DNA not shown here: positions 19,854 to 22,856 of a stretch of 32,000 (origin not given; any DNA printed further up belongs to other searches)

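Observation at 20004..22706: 900-aa fusion placing two cNMP-binding-like domains between a HoxU/NuoG-type Fe-S module and a four-cluster ferredoxin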

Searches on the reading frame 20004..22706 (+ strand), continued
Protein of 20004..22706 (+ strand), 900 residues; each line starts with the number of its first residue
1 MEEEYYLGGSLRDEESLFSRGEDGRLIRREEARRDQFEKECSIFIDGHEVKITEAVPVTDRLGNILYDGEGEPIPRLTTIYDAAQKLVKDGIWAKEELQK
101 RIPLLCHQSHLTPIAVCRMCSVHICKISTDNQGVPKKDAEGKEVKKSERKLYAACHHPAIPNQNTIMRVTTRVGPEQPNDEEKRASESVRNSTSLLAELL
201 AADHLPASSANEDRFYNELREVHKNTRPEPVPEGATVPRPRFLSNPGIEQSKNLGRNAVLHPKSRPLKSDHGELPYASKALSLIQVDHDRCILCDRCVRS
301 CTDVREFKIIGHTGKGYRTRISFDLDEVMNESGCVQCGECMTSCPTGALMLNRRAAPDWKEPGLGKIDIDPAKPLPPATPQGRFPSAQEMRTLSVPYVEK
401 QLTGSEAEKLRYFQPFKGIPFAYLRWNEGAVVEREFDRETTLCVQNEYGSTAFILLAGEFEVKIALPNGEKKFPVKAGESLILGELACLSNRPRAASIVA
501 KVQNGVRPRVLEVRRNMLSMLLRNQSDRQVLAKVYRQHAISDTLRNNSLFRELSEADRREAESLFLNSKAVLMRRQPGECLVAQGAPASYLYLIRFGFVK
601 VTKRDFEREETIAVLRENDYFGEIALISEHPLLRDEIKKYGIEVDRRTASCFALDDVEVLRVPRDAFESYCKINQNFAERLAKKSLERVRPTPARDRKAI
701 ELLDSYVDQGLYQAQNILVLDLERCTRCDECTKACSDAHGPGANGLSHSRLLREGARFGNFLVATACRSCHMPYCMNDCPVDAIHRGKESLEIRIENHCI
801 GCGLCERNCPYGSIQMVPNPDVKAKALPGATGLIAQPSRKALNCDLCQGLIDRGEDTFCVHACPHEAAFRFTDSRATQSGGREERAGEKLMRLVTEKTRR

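Call 9: find_encoding_contigs(protein=P0088, flank=10000, max_places=2)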
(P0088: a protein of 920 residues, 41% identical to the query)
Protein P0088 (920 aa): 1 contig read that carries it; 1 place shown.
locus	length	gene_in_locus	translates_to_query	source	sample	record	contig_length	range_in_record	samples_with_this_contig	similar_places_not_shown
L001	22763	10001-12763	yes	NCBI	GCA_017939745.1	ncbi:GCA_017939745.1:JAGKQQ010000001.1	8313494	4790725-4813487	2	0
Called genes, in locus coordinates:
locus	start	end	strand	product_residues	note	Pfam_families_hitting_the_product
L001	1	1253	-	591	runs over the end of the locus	PF22113:Mtrc-MtrF_II-IV_dom (faint), PF13435:Cytochrome_C554 (weak)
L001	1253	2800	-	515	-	PF13435:Cytochrome_C554 (weak)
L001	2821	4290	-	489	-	PF14522:Cytochrome_C7 (faint), PF13435:Cytochrome_C554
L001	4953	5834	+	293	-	-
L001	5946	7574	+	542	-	PF14537:Cytochrom_c3_2 (faint), PF14522:Cytochrome_C7 (faint), PF22113:Mtrc-MtrF_II-IV_dom (weak)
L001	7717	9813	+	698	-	PF01257:2Fe-2S_thioredx, PF01512:Complex1_51K, PF10589:NADH_4Fe-4S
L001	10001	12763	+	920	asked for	PF12838:Fer4_7 (weak), PF13187:Fer4_9, PF22117:Fer4_Nqo3 (weak), PF00027:cNMP_binding, PF13187:Fer4_9 (weak), PF13247:Fer4_11 (weak), PF14697:Fer4_21 (weak), PF25160:LdpA_Fe-S-bd (weak), +8 more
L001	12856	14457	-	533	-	PF04542:Sigma70_r2, PF04545:Sigma70_r4 (weak), PF08281:Sigma70_r4_2, PF00754:F5_F8_type_C, PF22633:F5_F8_type_C_2 (weak)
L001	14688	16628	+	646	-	PF00069:Pkinase, PF07714:PK_Tyr_Ser-Thr, PF01636:APH (faint)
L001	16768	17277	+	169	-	-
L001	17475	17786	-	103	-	PF13240:Zn_Ribbon_1 (weak)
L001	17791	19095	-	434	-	PF06245:DUF1015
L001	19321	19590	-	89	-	-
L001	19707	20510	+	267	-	PF03400:DDE_Tnp_IS1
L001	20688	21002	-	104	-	PF13358:DDE_3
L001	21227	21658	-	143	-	-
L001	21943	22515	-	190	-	PF13274:SocA_Panacea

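Call 10: find_encoding_contigs(protein=P0038, flank=10000, max_places=2)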
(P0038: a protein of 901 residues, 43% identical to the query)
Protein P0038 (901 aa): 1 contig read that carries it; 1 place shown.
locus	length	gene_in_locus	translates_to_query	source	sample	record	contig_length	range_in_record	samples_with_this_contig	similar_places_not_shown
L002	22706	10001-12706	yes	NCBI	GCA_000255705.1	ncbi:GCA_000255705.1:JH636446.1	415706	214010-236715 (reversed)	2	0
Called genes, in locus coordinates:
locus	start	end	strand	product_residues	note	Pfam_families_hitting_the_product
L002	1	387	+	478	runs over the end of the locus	PF07992:Pyr_redox_2, PF13454:NAD_binding_9 (faint), PF13738:Pyr_redox_3 (faint), PF00070:Pyr_redox, PF00890:FAD_binding_2 (faint), PF18267:Rubredoxin_C, PF04324:Fer2_BFD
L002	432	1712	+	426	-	PF07690:MFS_1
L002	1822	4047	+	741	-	PF00069:Pkinase, PF07714:PK_Tyr_Ser-Thr, PF00069:Pkinase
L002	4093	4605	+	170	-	PF13551:HTH_29, PF13565:HTH_32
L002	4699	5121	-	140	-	-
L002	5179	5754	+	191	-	-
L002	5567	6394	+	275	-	-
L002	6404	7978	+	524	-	PF02085:Cytochrom_CIII (faint), PF14522:Cytochrome_C7 (faint), PF09699:Paired_CXXCH_1 (faint), PF14537:Cytochrom_c3_2 (faint), PF22113:Mtrc-MtrF_II-IV_dom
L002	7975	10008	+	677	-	PF01257:2Fe-2S_thioredx, PF01512:Complex1_51K, PF10531:SLBB (weak), PF10589:NADH_4Fe-4S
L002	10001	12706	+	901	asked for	PF13510:Fer2_4 (weak), PF13484:Fer4_16 (faint), PF13534:Fer4_17 (faint), PF12797:Fer4_2 (faint), PF12838:Fer4_7, PF13187:Fer4_9 (weak), PF00037:Fer4 (weak), PF00027:cNMP_binding, +4 more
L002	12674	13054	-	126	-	PF11750:DUF3307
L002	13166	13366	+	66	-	-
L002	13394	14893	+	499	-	PF13435:Cytochrome_C554 (weak)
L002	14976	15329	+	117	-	-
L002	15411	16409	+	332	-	PF00294:PfkB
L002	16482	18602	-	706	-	PF00069:Pkinase (weak), PF13672:PP2C_2 (weak)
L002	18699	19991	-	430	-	PF12773:DZR (faint), PF03109:ABC1 (faint), PF00069:Pkinase, PF07714:PK_Tyr_Ser-Thr, PF01636:APH (faint)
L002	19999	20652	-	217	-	PF13240:Zn_Ribbon_1 (weak), PF16697:Yop-YscD_cpl, PF00498:FHA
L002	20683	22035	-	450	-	PF00092:VWA, PF13519:VWA_2, PF13768:VWA_3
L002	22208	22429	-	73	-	-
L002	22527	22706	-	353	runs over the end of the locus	PF01738:DLH, PF00326:Peptidase_S9, PF22244:GCE_fung (weak), PF08840:BAAT_C (weak)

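Call 15: search_solved_structures(query=A1, max_evalue=0.001, show_alignments=0)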
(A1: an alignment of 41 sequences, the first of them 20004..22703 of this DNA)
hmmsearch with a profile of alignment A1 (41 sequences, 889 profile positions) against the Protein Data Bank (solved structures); distinct sequences matched with E-value up to 0.001: 369 (the best 60 are shown).
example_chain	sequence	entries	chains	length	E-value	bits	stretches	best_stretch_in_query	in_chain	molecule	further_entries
4rz7_A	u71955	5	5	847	1.4e-25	92.8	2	495-654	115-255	cGMP-dependent protein kinase, putative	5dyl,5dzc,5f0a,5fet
5ezr_A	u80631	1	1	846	1.4e-25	92.7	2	495-654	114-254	cGMP-dependent protein kinase, putative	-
9p74_A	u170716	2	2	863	1.9e-25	92.4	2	495-649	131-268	cGMP-dependent protein kinase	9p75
5dyk_A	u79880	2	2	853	1.9e-25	92.3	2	495-652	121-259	CGMP-dependent protein kinase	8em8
3of1_A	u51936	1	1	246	1.4e-24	89.4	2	495-649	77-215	cAMP-dependent protein kinase regulatory subunit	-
7t2r_A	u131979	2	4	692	4.6e-23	84.5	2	283-352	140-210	NiFe hydrogenase subunit A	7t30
5j3u_A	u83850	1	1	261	1.1e-21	79.8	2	548-646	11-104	Protein Kinase A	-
5kbf_A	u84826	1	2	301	9.7e-21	76.8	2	547-690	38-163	CAMP-dependent protein kinase regulatory subunit, putative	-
1ne4_A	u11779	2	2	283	1.2e-20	76.5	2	495-663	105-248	cAMP-dependent protein kinase type I-alpha regulatory chain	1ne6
1rgs_A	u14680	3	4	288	1.3e-20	76.3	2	495-664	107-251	CAMP DEPENDENT PROTEIN KINASE | cAMP-dependent protein kinase type I-alpha regulatory chain | cAMP-dependent protein kinase type I-alpha regulatory subunit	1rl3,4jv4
4din_B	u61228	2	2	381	1.4e-20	76.2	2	496-664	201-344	cAMP-dependent protein kinase type I-beta regulatory subunit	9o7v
6rsx_A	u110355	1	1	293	2e-20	75.7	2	535-651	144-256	Regulatory Subunit of Protein Kinase A (cAMP-dependent) from Euglena gracilis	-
2qcs_B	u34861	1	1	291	2.2e-20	75.6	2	495-647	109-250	cAMP-dependent protein kinase type I-alpha regulatory subunit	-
4x6r_B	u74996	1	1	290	2.4e-20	75.5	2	495-647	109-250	cAMP-dependent protein kinase type I-alpha regulatory subunit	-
5jr7_B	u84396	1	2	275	2.6e-20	75.3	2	495-647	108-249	cAMP-dependent protein kinase type I-alpha regulatory subunit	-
7qv7_A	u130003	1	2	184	8.4e-20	73.7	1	724-887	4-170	Hydrogen dependent carbon dioxide reductase subunit HycB3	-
7qv7_B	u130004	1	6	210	3.1e-15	58.6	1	769-871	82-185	Hydrogen dependent carbon dioxide reductase subunit HycB4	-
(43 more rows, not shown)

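Call 22: find_related_loci(query=A1, collection=genome_contigs, flank=8000)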
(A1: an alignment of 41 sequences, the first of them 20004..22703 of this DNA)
Query A1 (900 aa) in genome_contigs; peptide patterns used: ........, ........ (x = any residue, [..] = any of these).
484 stretches matched a pattern; 446 encode a relative of the query (tblastn E <= 1e-3); the best 80 are kept; 80 distinct loci.
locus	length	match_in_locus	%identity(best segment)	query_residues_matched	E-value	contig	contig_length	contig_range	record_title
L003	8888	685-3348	45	12-872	0e+0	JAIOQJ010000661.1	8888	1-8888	MAG: Planctomycetota bacterium isolate LakeFargette_0920_ALND_MAG_58_8 LacPavin_0920_ALND_scaffold_873012, whole genome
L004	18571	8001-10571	46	10-871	0e+0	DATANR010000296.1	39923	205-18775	MAG TPA_asm: Gemmataceae bacterium isolate SMAG_U7024 k141_359797, whole genome shotgun sequence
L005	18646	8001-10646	43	15-871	0e+0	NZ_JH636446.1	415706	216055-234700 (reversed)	Zavarzinella formosa DSM 19928 Scaffold8, whole genome shotgun sequence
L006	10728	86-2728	43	15-871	0e+0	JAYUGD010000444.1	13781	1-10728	MAG: Zavarzinella sp. isolate GFS_7991 GFS_7991_443, whole genome shotgun sequence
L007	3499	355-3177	41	10-872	0e+0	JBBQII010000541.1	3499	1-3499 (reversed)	MAG: Gemmatales bacterium isolate Co_metawrap_823 Cmw_823_k141_20537723_length_3499_cov_6.0000, whole genome shotgun seq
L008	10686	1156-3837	42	12-870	0e+0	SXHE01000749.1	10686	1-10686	MAG: Planctomycetia bacterium isolate F1-120-MAGs012 F1-120__c770523, whole genome shotgun sequence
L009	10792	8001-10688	41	10-872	0e+0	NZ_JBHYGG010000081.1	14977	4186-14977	MAG: Gemmata sp. isolate SAMS01UC_bin-009 SAMS01UC_bin-009_c171, whole genome shotgun sequence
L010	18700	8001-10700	42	2-872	0e+0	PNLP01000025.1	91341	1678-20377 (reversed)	MAG: Planctomycetaceae bacterium isolate DS2.012 DS2_1000140_91341, whole genome shotgun sequence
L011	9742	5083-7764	42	12-870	0e+0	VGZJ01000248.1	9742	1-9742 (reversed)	MAG: Planctomycetota bacterium isolate K_Offshore_80m_m2_185 K_Offshore_80m_m2_185_Ga0194132_10013749, whole genome shot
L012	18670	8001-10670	42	12-872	0e+0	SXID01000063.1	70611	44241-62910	MAG: Planctomycetia bacterium isolate F1-120-MAGs040 F1-120__c166377, whole genome shotgun sequence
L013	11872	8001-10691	41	2-870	0e+0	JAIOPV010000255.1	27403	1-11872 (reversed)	MAG: Planctomycetota bacterium isolate LakeFargette_0920_ALND_MAG_60_11 LacPavin_0920_ALND_scaffold_839930, whole genome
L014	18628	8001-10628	42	9-872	0e+0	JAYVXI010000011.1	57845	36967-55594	MAG: Limnoglobus sp. isolate GL85_DN_concoct_218 GL85_DN_concoct_218_10, whole genome shotgun sequence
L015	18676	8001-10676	40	12-872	0e+0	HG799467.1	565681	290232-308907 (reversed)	Gemmata sp. IIL30 genomic scaffold, scaffold00006, whole genome shotgun sequence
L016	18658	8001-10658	42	12-872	0e+0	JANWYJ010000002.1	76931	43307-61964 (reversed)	MAG: Gemmata sp. isolate SKYG68 k141_326882, whole genome shotgun sequence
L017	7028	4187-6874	41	13-872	0e+0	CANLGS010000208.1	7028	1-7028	MAG: Gemmataceae bacterium isolate TH-Jun18-262 genome assembly, contig: TH-Jun18-C24889, whole genome shotgun sequence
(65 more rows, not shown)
